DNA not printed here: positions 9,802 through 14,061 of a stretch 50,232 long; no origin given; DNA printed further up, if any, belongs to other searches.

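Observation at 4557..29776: Mosaic glycan-assembly island built around a secreted beta-roll repeat protein: candidate surface-layer/adhesin plus dedicated glycan system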

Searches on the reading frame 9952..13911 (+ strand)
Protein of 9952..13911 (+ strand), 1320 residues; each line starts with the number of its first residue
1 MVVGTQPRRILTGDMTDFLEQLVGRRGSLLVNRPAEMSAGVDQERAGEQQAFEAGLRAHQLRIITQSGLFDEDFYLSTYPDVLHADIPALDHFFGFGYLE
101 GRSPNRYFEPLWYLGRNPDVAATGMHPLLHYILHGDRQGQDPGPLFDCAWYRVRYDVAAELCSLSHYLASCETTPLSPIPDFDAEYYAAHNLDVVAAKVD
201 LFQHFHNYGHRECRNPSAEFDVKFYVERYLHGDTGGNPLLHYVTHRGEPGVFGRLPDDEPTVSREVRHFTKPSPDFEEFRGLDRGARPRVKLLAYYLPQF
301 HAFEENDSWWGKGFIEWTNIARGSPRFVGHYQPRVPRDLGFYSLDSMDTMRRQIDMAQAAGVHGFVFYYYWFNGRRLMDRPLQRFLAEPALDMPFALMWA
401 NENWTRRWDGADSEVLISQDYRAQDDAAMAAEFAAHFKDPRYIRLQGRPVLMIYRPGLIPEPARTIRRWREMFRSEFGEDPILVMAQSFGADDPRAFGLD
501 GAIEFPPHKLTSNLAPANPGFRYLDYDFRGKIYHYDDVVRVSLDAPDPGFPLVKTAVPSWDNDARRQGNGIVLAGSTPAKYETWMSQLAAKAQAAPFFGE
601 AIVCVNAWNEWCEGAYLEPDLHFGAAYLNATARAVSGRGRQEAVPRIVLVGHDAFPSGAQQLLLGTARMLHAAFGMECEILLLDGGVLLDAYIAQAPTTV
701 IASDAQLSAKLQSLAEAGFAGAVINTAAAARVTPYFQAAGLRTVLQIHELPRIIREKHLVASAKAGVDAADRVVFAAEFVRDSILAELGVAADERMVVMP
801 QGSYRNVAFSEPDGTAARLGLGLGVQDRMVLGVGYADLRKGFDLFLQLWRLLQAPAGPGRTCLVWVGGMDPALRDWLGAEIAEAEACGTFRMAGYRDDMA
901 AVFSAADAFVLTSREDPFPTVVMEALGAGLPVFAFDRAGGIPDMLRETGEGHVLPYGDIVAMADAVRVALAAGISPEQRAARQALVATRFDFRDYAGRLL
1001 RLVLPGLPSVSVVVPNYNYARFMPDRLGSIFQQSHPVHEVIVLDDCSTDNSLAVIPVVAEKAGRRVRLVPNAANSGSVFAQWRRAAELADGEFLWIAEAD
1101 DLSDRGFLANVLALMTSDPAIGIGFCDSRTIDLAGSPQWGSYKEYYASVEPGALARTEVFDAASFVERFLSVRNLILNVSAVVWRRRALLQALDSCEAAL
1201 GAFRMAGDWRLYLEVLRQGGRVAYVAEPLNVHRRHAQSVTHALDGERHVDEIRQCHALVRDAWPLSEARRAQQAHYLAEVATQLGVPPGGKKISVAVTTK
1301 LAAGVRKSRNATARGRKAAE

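Call 5: search_protein_families(library=pfam, proteins=[window:9952-13911:+], max_evalue=0.01)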
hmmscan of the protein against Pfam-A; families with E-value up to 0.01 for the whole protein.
window:9952-13911:+ (1320 aa): 6 families
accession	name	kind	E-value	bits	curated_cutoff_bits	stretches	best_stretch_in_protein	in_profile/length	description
PF14307.12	Glyco_tran_WbsX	-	4.2e-123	411.7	25.1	1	293-631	2-350/350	Glycosyltransferase WbsX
PF13692.12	Glyco_trans_1_4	-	3.2e-19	70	27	1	832-970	6-140/142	Glycosyl transferases group 1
PF00534.26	Glycos_transf_1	-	5.8e-19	68.7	26.4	1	826-975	14-161/172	Glycosyl transferases group 1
PF00535.33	Glycos_transf_2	-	3.5e-18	66.6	23.3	1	1011-1123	1-112/168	Glycosyl transferase family 2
PF13641.12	Glyco_tranf_2_3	-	9.9e-15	55.6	27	1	1008-1231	1-209/230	Glycosyltransferase like family 2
PF20706.3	GT4-conflict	-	1.9e-05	24.3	26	1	828-948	198-323/385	Family 4 Glycosyltransferase in conflict systems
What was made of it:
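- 9952..13914 (+): 1320-aa soluble enzyme: N-terminal ~38-aa repeats + WbsX (GH99-like) + GT4 + GT2. Pfam (call 5).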

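Call 21: search_protein_families(library=ncbifam, proteins=[window:9952-13911:+], max_evalue=0.01)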
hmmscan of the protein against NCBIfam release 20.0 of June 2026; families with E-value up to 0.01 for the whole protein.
window:9952-13911:+ (1320 aa): 32 families (the best 25 are shown)
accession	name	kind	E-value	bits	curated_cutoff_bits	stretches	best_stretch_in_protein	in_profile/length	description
TIGR03088.1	stp2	hypoth_equivalog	1.2e-14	54.1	409.05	1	863-973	232-339/374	TIGR03088 family PEP-CTERM/XrtA system glycosyltransferase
NF007482.0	PRK10073.1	equivalog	1.6e-14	53.6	423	1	1008-1251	6-235/334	glycosyltransferase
NF047683.1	TeichurnBiosyTuaG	equivalog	3.3e-12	46.6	400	1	1008-1117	6-113/252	teichuronic acid biosynthesis protein TuaG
TIGR03937.1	PgaC_IcaA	equivalog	1.6e-10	40.5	422.3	1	1005-1122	42-157/407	poly-beta-1,6-N-acetyl-D-glucosamine synthase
TIGR03999.1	thiol_BshA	equivalog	2.3e-10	40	273.7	1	881-971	248-337/375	N-acetyl-alpha-D-glucosaminyl L-malate synthase BshA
NF041876.1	EPS_EpsE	equivalog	3.4e-10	39.7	400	1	872-993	260-383/389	exopolysaccharide biosynthesis GT4 family glycosyltransferase EpsE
NF053739.1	GlytfEpsEBac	equivalog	1.3e-08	34.2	450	1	1008-1104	1-96/265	glycosyltransferase EpsE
TIGR03449.1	mycothiol_MshA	equivalog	1.4e-08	34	462.5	1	765-994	160-391/406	D-inositol-3-phosphate glycosyltransferase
TIGR04047.1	MSMEG_0565_glyc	hypoth_equivalog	3.6e-08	32.9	259.85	1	747-996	117-364/373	MSMEG_0565 family glycosyltransferase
NF041875.1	EPS_EpsD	equivalog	1.9e-07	30.8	370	1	1010-1145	1-134/325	exopolysaccharide biosynthesis glycosyltransferase EpsD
NF053787.1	GlcN_PG_synth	equivalog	2.6e-07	29.8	480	1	896-995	252-348/361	N-acetylglucosaminyl phosphatidylglycerol synthase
TIGR02149.1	glgA_Coryne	subfamily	2.6e-06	26.8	302.4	1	764-972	139-347/391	glycogen synthase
TIGR04283.1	glyco_like_mftF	equivalog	2.8e-06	27.1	182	1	1010-1118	1-101/221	TIGR04283 family arsenosugar biosynthesis glycosyltransferase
TIGR03469.1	HpnB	hypoth_equivalog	8.8e-06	25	379.25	1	1005-1115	41-160/386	hopene-associated glycosyltransferase HpnB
NF047684.1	TeichurnBiosyTuaC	equivalog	2.4e-05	23.5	550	1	901-973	285-355/391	teichuronic acid biosynthesis protein TuaC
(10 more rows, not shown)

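Call 55: find_homologous_proteins(query=window:9952-13911:+, max_evalue=1e-20)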
Query window:9952-13911:+ (1320 aa): 4344 proteins with E <= 1e-20 among 8000 candidates; the best 120 are listed.
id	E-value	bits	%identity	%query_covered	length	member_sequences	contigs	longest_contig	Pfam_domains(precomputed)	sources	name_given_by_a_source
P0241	0.0e+0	2934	100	96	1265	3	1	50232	PF13641.13,PF00534.27,PF14307.13,PF00535.33,PF20706.4,PF13692.13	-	-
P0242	0.0e+0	2864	94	100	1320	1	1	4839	PF13641.13,PF00534.27,PF14307.13,PF00535.33,PF20706.4,PF13692.13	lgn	-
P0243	0.0e+0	2656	88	99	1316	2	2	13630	PF13641.13,PF00534.27,PF14307.13,PF00535.33,PF13692.13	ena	-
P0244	0.0e+0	2520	83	100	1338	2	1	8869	PF13641.13,PF00534.27,PF14307.13,PF00535.33,PF13692.13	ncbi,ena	-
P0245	0.0e+0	1902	65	96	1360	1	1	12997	PF13641.13,PF00534.27,PF14307.13,PF00535.33,PF20706.4,PF13692.13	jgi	jgi:glycosyltransferase involved in cell wall biosynthesis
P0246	0.0e+0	1885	64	96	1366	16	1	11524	PF13641.13,PF00534.27,PF14307.13,PF00535.33,PF13692.13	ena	-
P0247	0.0e+0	1875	65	94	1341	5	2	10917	PF13641.13,PF00534.27,PF14307.13,PF00535.33,PF20706.4,PF13692.13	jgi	jgi:glycosyltransferase involved in cell wall biosynthesis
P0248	0.0e+0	1844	65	93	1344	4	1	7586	PF13641.13,PF00534.27,PF14307.13,PF00535.33,PF20706.4,PF13692.13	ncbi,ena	-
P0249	0.0e+0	1842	64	93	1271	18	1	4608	PF13641.13,PF00534.27,PF14307.13,PF00535.33,PF20706.4,PF13692.13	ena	-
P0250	0.0e+0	1837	63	97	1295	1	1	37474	PF13641.13,PF00534.27,PF14307.13,PF00535.33,PF20706.4,PF13692.13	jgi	jgi:glycosyltransferase involved in cell wall biosynthesis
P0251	0.0e+0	1837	61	98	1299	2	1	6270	PF13641.13,PF00534.27,PF14307.13,PF00535.33,PF13692.13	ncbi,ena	-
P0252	0.0e+0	1834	61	99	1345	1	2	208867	PF13641.13,PF00534.27,PF14307.13,PF00535.33,PF20706.4,PF13692.13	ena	-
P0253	0.0e+0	1834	62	96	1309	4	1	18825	PF13641.13,PF00534.27,PF14307.13,PF00535.33,PF13692.13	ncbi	-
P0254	0.0e+0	1833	61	99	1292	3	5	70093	PF13641.13,PF00534.27,PF14307.13,PF00535.33,PF20706.4,PF13692.13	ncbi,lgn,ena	-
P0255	0.0e+0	1827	61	99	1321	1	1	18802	PF13641.13,PF00534.27,PF14307.13,PF00535.33,PF20706.4,PF13692.13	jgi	jgi:glycosyltransferase involved in cell wall biosynthesis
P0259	0.0e+0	1808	62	99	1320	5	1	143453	PF10111.15,PF13506.14,PF13641.13,PF00534.27,PF14307.13,PF00535.33,PF13692.13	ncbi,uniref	ncbi:hypothetical protein GCM10009416_30260 [Craurococcus roseus]|uniref:Glycosyltransferase n=1 Tax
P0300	0.0e+0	1713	60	96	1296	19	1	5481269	PF13641.13,PF00534.27,PF14307.13,PF00535.33,PF20706.4,PF13692.13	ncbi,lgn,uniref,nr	ncbi:glycoside hydrolase family 99-like domain-containing protein [Roseomonas fluvialis]|uniref:Glyc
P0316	0.0e+0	1681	56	94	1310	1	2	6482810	PF13641.13,PF00534.27,PF14307.13,PF00535.33,PF20706.4,PF13692.13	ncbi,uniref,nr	ncbi:Glycosyltransferase [Rhodovastum atsumiense]|uniref:Glycosyltransferase n=1 Tax=Rhodovastum ats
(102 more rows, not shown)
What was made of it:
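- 9952..13914 (+): More than 4344 homologs at 55-65% identity in Roseomonas, Craurococcus, Rhodovastum and Microvirga (call 55).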

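Call 56: find_encoding_contigs(protein=P0243, flank=10000, max_places=2)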
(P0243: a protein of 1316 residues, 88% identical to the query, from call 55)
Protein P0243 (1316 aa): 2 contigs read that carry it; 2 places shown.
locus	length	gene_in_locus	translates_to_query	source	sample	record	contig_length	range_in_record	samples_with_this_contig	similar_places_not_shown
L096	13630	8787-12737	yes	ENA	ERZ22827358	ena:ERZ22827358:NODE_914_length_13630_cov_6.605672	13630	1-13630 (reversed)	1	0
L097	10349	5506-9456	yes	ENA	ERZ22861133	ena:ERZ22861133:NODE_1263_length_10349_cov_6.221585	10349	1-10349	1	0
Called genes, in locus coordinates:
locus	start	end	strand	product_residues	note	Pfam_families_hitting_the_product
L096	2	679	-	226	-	?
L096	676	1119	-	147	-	PF12680:SnoaL_2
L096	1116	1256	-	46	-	-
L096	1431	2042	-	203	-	PF00440:TetR_N, PF16925:TetR_C_13, PF13977:TetR_C_6, PF21993:TetR_C_13_2 (weak)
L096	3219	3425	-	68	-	PF00106:adh_short, PF13561:adh_short_C2 (weak)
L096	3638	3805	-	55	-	-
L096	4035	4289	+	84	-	-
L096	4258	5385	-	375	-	-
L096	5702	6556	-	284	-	-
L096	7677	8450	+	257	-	PF13489:Methyltransf_23 (weak), PF08241:Methyltransf_11, PF08242:Methyltransf_12 (weak), PF13649:Methyltransf_25 (weak), PF13847:Methyltransf_31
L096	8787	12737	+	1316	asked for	PF14307:Glyco_tran_WbsX, PF00534:Glycos_transf_1, PF13692:Glyco_trans_1_4, PF00535:Glycos_transf_2, PF13641:Glyco_tranf_2_3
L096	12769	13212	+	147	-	-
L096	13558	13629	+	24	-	?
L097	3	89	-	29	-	?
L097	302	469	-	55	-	-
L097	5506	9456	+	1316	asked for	PF14307:Glyco_tran_WbsX, PF00534:Glycos_transf_1, PF13692:Glyco_trans_1_4, PF00535:Glycos_transf_2, PF13641:Glyco_tranf_2_3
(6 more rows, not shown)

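Call 57: find_encoding_contigs(protein=P0300, flank=10000, max_places=1)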
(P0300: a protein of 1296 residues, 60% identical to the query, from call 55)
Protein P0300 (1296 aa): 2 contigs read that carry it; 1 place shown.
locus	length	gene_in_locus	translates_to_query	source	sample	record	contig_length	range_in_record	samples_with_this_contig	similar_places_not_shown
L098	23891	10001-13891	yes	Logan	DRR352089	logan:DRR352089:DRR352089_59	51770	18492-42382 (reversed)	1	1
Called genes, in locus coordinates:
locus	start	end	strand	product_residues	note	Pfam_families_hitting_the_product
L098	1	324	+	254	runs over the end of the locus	PF00072:Response_reg (weak), PF00486:Trans_reg_C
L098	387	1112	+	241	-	PF00353:HemolysinCabind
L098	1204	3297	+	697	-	PF00535:Glycos_transf_2, PF13641:Glyco_tranf_2_3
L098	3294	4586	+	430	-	PF13439:Glyco_transf_4, PF13579:Glyco_trans_4_4 (weak), PF20706:GT4-conflict (weak), PF00534:Glycos_transf_1, PF13692:Glyco_trans_1_4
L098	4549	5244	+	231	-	-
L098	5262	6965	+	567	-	PF00664:ABC_membrane, PF00005:ABC_tran, PF13304:AAA_21 (faint)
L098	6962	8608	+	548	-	PF00664:ABC_membrane, PF00005:ABC_tran, PF13304:AAA_21 (faint)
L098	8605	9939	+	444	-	PF25919:BSH_CusB (faint), PF25994:HH_AprE, PF26002:Beta-barrel_AprE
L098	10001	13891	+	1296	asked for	PF14307:Glyco_tran_WbsX, PF20706:GT4-conflict, PF00534:Glycos_transf_1, PF13692:Glyco_trans_1_4, PF00535:Glycos_transf_2, PF13641:Glyco_tranf_2_3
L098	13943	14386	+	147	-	-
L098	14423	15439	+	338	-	-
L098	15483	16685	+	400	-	PF04230:PS_pyruv_trans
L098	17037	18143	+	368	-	PF12833:HTH_18, PF00165:HTH_AraC (weak)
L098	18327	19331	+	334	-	PF04960:Glutaminase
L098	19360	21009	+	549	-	PF07690:MFS_1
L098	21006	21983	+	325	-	PF00710:Asparaginase, PF17763:Asparaginase_C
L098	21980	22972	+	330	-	PF09982:LpxR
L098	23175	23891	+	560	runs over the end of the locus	PF19577:DcaP (weak)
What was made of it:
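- Closest known: Sinorhizobium meliloti galactoglucan. Same: The Roseomonas L098 locus around the WbsX giant has the same logic (call 57).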

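Call 73: search_protein_families(library=pfam, proteins=[L098:387-1109:+, L098:4549-5241:+], max_evalue=5)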
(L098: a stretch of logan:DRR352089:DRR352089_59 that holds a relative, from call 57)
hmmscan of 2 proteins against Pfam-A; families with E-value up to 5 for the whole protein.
L098:387-1109:+ (241 aa): 1 family
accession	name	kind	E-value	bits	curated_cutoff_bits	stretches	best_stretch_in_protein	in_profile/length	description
PF00353.25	HemolysinCabind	-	9.8e-26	89.8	23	4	109-143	2-36/36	RTX calcium-binding nonapeptide repeat (4 copies)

L098:4549-5241:+ (231 aa): 1 family
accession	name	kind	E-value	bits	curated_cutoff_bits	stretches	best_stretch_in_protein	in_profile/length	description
PF02166.21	Androgen_recep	-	4.2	6.4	25.3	0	12-80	395-460/501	Androgen receptor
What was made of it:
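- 9952..13914 (+): In Roseomonas fluvialis (L098) it directly follows ABC-ABC-AprE-type MFP genes in a row that begins with a canonical small RTX gene (calls 57, 73).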

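Call 88: search_protein_families(library=padloc, proteins=[window:9952-13911:+], max_evalue=0.001)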
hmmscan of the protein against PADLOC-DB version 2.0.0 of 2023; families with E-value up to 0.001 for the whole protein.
window:9952-13911:+ (1320 aa): 0 families

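Call 104: find_encoding_contigs(protein=P0316, flank=10000, max_places=1)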
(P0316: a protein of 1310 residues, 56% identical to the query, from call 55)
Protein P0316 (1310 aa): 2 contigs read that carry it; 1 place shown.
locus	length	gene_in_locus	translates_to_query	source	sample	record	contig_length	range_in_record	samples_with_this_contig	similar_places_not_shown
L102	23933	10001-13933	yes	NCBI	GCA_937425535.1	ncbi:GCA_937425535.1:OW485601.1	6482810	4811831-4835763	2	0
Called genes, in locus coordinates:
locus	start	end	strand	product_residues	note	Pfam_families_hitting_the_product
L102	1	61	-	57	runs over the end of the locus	-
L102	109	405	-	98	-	-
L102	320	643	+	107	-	-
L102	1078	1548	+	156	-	-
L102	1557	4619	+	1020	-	PF00535:Glycos_transf_2, PF13641:Glyco_tranf_2_3, PF00534:Glycos_transf_1, PF13692:Glyco_trans_1_4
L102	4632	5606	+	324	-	PF00535:Glycos_transf_2 (faint)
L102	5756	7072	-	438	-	PF13565:HTH_32 (weak), PF00665:rve, PF13683:rve_3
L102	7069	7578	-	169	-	PF01527:HTH_Tnp_1 (weak)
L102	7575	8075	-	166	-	PF20042:DUF6444 (weak)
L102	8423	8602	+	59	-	-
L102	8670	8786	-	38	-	-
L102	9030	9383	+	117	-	-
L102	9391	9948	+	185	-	PF00908:dTDP_sugar_isom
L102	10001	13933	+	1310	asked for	PF14307:Glyco_tran_WbsX, PF20706:GT4-conflict, PF00534:Glycos_transf_1, PF13692:Glyco_trans_1_4, PF00535:Glycos_transf_2, PF13641:Glyco_tranf_2_3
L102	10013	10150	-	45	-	-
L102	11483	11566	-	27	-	-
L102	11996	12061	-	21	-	-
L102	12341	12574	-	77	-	-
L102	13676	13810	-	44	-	-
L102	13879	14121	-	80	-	-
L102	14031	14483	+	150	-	-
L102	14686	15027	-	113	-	-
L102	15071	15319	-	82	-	-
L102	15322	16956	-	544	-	PF13007:LZ_Tnp_IS66, PF13005:zf-IS66, PF03050:DDE_Tnp_IS66, PF13817:DDE_Tnp_IS66_C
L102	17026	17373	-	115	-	PF05717:TnpB_IS66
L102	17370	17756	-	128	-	PF01527:HTH_Tnp_1, PF13384:HTH_23 (weak)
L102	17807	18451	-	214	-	PF00665:rve, PF13683:rve_3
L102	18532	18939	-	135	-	-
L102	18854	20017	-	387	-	PF01548:DEDD_Tnp_IS110, PF02371:Transposase_20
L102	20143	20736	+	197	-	PF20042:DUF6444 (weak)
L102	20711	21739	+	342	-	PF01548:DEDD_Tnp_IS110, PF02371:Transposase_20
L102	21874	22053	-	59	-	-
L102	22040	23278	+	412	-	PF00872:Transposase_mut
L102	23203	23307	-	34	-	-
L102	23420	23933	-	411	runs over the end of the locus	PF01548:DEDD_Tnp_IS110, PF02371:Transposase_20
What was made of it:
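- RmlC lies beside the WbsX giant in Rhodovastum L102 (call 104).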
